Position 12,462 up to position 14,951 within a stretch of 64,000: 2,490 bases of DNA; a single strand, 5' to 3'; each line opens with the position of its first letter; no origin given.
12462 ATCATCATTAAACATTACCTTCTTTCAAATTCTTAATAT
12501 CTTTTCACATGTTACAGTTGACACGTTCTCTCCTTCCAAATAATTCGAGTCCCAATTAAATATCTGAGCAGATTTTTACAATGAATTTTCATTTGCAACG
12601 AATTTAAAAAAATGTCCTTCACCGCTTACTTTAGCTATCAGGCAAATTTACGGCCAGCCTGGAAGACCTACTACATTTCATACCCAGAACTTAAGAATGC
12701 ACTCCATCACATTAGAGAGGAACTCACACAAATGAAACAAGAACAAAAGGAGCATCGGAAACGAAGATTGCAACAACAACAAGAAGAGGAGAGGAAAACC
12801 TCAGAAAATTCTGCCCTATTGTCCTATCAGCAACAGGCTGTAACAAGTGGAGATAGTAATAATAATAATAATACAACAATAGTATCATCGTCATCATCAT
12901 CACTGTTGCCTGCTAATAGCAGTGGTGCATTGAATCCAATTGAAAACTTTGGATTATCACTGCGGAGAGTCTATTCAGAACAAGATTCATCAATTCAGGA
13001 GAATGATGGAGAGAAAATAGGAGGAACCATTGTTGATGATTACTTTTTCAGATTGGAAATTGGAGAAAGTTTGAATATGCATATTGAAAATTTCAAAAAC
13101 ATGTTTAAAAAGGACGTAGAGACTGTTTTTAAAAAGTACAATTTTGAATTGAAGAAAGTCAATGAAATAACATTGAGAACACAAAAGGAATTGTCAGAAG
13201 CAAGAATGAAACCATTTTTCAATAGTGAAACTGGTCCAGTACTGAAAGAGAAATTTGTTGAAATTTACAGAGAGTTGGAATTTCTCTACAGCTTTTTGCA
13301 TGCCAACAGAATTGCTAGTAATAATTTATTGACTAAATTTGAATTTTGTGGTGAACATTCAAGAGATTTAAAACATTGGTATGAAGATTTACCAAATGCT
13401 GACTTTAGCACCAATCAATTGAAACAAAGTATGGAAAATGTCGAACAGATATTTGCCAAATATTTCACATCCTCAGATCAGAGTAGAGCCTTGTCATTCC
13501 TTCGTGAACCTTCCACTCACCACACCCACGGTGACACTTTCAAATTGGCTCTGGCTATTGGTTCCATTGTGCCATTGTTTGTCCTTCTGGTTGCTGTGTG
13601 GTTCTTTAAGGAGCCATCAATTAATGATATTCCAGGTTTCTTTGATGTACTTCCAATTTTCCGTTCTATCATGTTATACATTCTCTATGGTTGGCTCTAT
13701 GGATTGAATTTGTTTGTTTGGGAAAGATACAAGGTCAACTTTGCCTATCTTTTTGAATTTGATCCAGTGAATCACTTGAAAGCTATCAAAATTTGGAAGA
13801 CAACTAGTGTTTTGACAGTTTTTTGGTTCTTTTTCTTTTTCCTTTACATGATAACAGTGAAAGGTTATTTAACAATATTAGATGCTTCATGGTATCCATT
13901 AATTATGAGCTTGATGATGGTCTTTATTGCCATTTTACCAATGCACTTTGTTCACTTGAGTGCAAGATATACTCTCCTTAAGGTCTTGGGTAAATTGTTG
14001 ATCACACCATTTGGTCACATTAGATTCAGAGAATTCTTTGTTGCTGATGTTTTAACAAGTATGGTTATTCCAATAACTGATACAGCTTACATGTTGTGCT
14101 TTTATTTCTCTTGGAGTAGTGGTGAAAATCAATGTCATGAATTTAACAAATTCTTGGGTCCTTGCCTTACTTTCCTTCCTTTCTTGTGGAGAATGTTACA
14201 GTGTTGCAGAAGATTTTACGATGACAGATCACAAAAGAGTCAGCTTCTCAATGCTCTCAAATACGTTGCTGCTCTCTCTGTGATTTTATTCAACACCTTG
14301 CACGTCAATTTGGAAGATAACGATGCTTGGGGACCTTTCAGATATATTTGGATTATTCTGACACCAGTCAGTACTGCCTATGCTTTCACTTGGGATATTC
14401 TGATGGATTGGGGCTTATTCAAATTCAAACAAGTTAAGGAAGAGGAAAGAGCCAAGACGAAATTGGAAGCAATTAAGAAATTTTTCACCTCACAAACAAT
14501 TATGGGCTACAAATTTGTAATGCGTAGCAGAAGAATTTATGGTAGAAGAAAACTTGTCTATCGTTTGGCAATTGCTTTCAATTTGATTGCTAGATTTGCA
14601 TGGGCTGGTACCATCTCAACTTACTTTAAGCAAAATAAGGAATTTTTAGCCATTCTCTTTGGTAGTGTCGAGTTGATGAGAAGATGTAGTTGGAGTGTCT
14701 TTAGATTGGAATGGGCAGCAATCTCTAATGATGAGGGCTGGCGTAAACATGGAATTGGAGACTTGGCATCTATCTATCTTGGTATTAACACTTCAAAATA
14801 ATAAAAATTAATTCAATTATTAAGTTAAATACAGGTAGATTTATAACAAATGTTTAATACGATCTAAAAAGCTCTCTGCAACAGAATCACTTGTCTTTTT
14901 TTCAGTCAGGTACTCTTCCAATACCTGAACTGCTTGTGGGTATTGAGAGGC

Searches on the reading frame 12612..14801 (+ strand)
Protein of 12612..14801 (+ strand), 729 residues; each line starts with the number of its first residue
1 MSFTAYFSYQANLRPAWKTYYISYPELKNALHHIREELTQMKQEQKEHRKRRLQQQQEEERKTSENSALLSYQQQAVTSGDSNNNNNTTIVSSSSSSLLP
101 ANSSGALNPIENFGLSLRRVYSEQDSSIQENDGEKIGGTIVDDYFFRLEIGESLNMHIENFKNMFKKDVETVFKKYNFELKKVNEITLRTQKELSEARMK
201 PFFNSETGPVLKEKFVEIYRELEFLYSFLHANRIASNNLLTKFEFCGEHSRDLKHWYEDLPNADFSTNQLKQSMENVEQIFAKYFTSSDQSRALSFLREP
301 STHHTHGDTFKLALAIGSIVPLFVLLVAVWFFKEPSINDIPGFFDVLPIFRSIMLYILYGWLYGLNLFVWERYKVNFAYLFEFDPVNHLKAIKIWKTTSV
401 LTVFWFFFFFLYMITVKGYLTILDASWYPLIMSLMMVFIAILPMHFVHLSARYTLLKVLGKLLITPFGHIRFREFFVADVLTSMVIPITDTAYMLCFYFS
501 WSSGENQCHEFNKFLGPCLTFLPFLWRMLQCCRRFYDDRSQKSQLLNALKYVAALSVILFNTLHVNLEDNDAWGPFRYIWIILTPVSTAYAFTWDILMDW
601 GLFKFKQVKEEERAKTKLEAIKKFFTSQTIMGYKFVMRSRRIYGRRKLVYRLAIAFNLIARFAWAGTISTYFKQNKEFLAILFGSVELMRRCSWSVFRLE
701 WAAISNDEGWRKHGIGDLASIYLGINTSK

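Call 9: find_encoding_contigs(protein=window:12612-14801:+, flank=3000, max_places=3)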
Protein window:12612-14801:+ (729 aa): no gene with exactly this product is on record in the collection.

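Call 65: search_protein_families(library=pfam, proteins=[window:12612-14801:+], max_evalue=0.0001)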
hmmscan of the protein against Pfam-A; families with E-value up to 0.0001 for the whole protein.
window:12612-14801:+ (729 aa): 2 families
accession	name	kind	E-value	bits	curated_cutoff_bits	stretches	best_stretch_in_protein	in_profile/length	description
PF03124.20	EXS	-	6.3e-82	276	25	1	347-702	2-328/330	EXS family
PF03105.24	SPX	-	4.8e-08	33.9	27.8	1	8-194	6-162/340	SPX domain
